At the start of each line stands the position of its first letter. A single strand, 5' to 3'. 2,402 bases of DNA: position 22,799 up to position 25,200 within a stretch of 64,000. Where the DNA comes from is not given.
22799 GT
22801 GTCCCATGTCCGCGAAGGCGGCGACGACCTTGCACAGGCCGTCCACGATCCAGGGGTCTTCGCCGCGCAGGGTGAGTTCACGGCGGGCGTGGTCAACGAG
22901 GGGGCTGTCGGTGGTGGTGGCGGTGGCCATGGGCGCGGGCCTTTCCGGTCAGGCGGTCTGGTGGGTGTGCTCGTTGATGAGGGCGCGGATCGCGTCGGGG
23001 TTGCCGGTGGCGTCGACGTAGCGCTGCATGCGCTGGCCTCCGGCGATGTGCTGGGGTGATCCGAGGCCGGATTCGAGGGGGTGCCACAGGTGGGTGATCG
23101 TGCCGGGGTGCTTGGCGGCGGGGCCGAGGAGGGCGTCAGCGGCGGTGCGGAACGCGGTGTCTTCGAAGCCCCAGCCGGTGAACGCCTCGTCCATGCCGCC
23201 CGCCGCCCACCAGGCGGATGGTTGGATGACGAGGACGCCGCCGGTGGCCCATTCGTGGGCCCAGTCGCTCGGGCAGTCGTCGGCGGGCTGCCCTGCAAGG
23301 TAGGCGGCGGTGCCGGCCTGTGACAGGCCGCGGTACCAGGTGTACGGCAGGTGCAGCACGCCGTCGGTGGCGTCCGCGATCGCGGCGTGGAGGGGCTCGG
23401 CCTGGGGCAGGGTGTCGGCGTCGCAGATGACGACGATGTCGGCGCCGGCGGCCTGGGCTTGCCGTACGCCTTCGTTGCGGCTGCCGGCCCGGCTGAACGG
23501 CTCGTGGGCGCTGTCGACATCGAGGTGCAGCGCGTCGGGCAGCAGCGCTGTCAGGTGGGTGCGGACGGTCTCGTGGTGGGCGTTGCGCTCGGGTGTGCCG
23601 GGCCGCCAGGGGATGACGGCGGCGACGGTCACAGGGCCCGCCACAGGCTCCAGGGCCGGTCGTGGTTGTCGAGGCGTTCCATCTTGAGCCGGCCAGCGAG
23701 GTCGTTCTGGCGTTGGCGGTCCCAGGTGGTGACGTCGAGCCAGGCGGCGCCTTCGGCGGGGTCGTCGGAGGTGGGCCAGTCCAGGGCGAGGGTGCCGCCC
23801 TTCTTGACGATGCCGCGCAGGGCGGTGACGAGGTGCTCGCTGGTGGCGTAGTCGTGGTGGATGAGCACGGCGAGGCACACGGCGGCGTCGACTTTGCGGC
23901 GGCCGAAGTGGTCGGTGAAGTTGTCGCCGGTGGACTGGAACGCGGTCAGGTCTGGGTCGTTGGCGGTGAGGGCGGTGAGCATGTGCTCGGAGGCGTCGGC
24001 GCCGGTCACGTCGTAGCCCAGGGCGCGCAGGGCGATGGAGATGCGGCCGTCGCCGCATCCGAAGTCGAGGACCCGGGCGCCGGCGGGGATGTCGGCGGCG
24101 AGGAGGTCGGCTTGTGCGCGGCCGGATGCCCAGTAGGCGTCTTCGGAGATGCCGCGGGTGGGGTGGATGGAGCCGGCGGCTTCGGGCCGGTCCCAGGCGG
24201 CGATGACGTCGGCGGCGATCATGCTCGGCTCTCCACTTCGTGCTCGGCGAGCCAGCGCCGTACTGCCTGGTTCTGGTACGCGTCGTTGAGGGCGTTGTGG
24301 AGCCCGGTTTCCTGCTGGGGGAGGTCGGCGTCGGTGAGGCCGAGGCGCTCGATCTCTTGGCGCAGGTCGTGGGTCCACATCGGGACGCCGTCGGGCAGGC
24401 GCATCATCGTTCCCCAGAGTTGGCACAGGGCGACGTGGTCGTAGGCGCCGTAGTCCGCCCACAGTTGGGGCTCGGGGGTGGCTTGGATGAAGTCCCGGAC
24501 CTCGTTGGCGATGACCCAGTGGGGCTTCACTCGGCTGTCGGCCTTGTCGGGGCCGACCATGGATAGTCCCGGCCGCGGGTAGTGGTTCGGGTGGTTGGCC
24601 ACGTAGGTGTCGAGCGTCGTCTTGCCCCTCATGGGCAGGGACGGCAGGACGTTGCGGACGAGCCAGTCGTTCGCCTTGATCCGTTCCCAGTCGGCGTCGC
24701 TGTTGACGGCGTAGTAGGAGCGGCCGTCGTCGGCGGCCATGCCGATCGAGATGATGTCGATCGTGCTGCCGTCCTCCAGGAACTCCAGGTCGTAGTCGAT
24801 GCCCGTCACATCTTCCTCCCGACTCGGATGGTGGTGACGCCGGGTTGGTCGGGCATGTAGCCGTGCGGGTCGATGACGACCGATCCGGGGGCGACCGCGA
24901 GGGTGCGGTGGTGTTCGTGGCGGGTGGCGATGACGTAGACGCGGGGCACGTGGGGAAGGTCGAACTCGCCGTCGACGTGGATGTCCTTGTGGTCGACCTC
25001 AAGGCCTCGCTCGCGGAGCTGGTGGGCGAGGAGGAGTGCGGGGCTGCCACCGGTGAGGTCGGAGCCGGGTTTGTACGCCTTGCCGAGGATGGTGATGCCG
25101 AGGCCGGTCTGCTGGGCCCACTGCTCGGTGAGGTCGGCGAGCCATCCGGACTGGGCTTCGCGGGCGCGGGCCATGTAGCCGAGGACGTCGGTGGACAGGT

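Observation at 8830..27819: Candidate virion-glycosylation system with four glycosyltransferases, its own nucleotide-sugar dehydrogenase and two methyltransferases in the late operon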

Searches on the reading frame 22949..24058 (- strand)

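Call 7: search_protein_families(library=pfam, proteins=[window:22949-24058:-], max_evalue=0.01)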
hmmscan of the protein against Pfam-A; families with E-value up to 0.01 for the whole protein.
window:22949-24058:- (369 aa): 2 families
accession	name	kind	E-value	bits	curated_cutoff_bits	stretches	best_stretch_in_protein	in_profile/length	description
PF02709.20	Glyco_transf_7C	-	1.6e-05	24.9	23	1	272-303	20-51/78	N-terminal domain of galactosyltransferase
PF10111.15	Glyco_tranf_2_2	-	0.0005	20.1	27.3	0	183-223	62-99/276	Glycosyltransferase like family 2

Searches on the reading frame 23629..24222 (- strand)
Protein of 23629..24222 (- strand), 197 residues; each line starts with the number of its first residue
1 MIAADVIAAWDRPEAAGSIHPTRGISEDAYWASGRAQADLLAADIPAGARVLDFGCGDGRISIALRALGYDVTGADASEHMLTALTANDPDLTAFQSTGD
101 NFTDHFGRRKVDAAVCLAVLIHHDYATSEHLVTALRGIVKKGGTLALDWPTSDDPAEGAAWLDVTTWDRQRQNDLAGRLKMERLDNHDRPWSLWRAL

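Call 17: search_protein_families(library=ncbifam, proteins=[window:23629-24222:-], max_evalue=0.01)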
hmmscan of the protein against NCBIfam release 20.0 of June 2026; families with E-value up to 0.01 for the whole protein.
window:23629-24222:- (197 aa): 20 families
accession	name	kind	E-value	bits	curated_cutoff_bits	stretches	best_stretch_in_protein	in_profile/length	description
TIGR02021.1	BchM-ChlM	equivalog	5.3e-12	45.6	158.9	1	39-141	46-149/218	magnesium protoporphyrin IX methyltransferase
NF043040.1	corrin_prot_MT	hypoth_equivalog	3.6e-11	42.9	180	1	40-146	33-146/216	corrinoid protein-associated methyltransferase CpaM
NF045667.1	MTase_DVU1556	equivalog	1.2e-09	38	155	1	42-147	17-119/213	DVU_1556 family methyltransferase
NF041820.1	daptide_MTase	equivalog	1.7e-09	37.6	175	1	47-89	36-78/243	daptide-type RiPP biosynthesis methyltransferase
NF008405.0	PRK11207.1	equivalog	8.8e-08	31.8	218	1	36-143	18-128/198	tellurite resistance methyltransferase TehB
TIGR01983.1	UbiG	equivalog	9.8e-08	31.6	102.95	1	47-146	49-150/228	bifunctional 2-polyprenyl-6-hydroxyphenol methylase/3-demethylubiquinol 3-O-methyltransferase UbiG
NF008992.0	PRK12335.1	equivalog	4e-07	29.5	303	1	45-87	120-162/289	SAM-dependent methyltransferase TehB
TIGR00477.1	tehB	equivalog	6.1e-07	29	219.5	1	42-86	68-112/238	tellurite resistance methyltransferase TehB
NF010703.0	PRK14103.1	equivalog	2.9e-05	23.6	320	1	34-152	15-129/256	trans-aconitate 2-methyltransferase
NF007610.0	PRK10258.1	equivalog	3.8e-05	23.1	342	1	35-89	28-84/251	malonyl-ACP O-methyltransferase BioC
NF051855.1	GlySarMtaseBact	equivalog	0.00017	21.3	350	1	49-129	55-138/259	glycine/sarcosine N-methyltransferase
NF002463.0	PRK01683.1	equivalog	0.00017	21.3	297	1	35-156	18-137/258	trans-aconitate 2-methyltransferase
TIGR04345.1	ovoA_Cterm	equivalog_domain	0.00021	20.9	170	1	48-83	42-77/242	putative 4-mercaptohistidine N1-methyltransferase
TIGR02081.1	metW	equivalog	0.00023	20.8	189.5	1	39-115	5-80/194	methionine biosynthesis protein MetW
NF008264.0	PRK11036.1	equivalog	0.00029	20.4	366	1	46-147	43-147/261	tRNA uridine 5-oxyacetic acid(34) methyltransferase CmoM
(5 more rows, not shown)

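Call 72: search_solved_structures(query=window:23629-24222:-, max_evalue=0.001)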
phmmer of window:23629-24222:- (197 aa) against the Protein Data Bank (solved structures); distinct sequences matched with E-value up to 0.001: 21.
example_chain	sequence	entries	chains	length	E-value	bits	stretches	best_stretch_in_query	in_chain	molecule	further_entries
2i6g_A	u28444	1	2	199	2.3e-06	30.6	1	34-80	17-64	Putative methyltransferase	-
4qdj_A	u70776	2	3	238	4.1e-06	29.8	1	46-138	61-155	Magnesium-protoporphyrin O-methyltransferase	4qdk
3m70_A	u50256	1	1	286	9e-06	28.7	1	42-86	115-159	Tellurite resistance protein tehB homolog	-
3cgg_A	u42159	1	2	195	1.6e-05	27.9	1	37-91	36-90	SAM-dependent methyltransferase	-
9fcd_A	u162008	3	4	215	2.1e-05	27.5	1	38-145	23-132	SAM-dependent methyltransferase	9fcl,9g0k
9fcy_A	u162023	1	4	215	2.1e-05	27.5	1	38-145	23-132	SAM-dependent methyltransferase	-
9fd3_A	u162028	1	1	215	2.3e-05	27.4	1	38-145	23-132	SAM-dependent methyltransferase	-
9fcu_A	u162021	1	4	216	2.5e-05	27.3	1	38-145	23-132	SAM-dependent methyltransferase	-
9fcx_A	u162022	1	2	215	4.1e-05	26.6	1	38-145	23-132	SAM-dependent methyltransferase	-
9fce_A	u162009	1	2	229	7.8e-05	25.6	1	39-144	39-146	SAM dependent methyltransferase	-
3sm3_A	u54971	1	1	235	9e-05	25.4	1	50-93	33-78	SAM-dependent methyltransferases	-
3e23_A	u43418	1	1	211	0.00013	24.9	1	41-82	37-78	uncharacterized protein RPA2492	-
9fcs_A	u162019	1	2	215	0.00017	24.5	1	38-145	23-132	SAM-dependent methyltransferase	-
9fcq_A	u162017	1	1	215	0.00036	23.5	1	38-145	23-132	SAM-dependent methyltransferase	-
9khp_A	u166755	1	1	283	0.00038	23.4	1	47-80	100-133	Class I SAM-dependent methyltransferase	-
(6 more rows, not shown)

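Call 116: search_protein_families(library=padloc, proteins=[window:23629-24222:-], max_evalue=0.001)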
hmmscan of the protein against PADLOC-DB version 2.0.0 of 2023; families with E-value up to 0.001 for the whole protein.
window:23629-24222:- (197 aa): 1 family
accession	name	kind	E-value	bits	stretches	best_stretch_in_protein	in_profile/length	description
PDLC04134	mad2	-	2.4e-14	51.1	1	37-162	281-409/492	mads_2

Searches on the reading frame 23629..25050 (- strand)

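Call 7: search_protein_families(library=pfam, proteins=[window:23629-25050:-], max_evalue=0.01)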
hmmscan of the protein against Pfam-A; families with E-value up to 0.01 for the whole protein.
window:23629-25050:- (473 aa): 8 families
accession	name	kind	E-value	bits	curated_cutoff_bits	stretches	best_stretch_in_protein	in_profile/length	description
PF13489.12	Methyltransf_23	-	3.3e-12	46.9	27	1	316-439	15-124/164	Methyltransferase domain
PF13649.12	Methyltransf_25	-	5.4e-11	43.5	27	1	327-419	1-97/97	Methyltransferase domain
PF08241.18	Methyltransf_11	-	4e-10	40.6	21.2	1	328-422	1-94/95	Methyltransferase domain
PF08242.18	Methyltransf_12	-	7.6e-09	36.6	30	1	328-421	1-98/98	Methyltransferase domain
PF03848.20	TehB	-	1.7e-07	31.3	20.4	1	318-419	25-128/193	Tellurite resistance protein TehB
PF13847.12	Methyltransf_31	-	6.6e-05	23.1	27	1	324-423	4-109/145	Methyltransferase domain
PF07021.18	MetW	-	0.00042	20.4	21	1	313-392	3-81/193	Methionine biosynthesis protein MetW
PF05175.20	MTS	-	0.0019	18.3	23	1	316-392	22-104/170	Methyltransferase small domain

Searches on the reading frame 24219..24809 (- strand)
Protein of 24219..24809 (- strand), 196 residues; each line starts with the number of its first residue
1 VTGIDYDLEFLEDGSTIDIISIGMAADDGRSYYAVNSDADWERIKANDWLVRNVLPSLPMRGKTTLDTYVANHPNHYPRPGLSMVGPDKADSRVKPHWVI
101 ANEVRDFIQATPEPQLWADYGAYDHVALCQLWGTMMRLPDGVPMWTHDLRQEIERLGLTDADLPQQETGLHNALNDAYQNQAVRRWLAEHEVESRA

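Call 7: search_protein_families(library=pfam, proteins=[window:24219-24809:-], max_evalue=0.01)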
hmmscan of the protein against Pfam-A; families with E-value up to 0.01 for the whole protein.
window:24219-24809:- (196 aa): 1 family
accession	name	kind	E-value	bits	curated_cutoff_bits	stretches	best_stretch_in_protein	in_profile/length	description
PF16473.11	Rv2179c-like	-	2.8e-09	37.4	27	1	94-181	77-170/177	3'-5' exoribonuclease Rv2179c-like domain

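Call 9: search_protein_families(library=phrogs, proteins=[window:24219-24809:-], max_evalue=0.01)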
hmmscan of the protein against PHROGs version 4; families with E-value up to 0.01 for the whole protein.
window:24219-24809:- (196 aa): 2 families
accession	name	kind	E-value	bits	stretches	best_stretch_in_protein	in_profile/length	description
phrog_2259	-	DNA, RNA and nucleotide metabolism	1.6e-50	172.3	1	4-187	9-172/186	Rnase H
phrog_31349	-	unknown function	0.0035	17.1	1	8-69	209-266/440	-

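Call 17: search_protein_families(library=ncbifam, proteins=[window:24219-24809:-], max_evalue=0.01)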
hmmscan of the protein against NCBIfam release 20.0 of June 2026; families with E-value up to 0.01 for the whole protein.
window:24219-24809:- (196 aa): 1 family
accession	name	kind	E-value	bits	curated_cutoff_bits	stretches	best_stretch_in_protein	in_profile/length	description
NF033638.1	RNase_AS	equivalog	1e-41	142.8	200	2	87-182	54-150/155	polyadenylate-specific 3'-exoribonuclease AS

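Call 116: search_protein_families(library=padloc, proteins=[window:24219-24809:-], max_evalue=0.001)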
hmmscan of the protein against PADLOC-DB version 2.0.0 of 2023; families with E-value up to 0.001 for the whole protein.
window:24219-24809:- (196 aa): 0 families
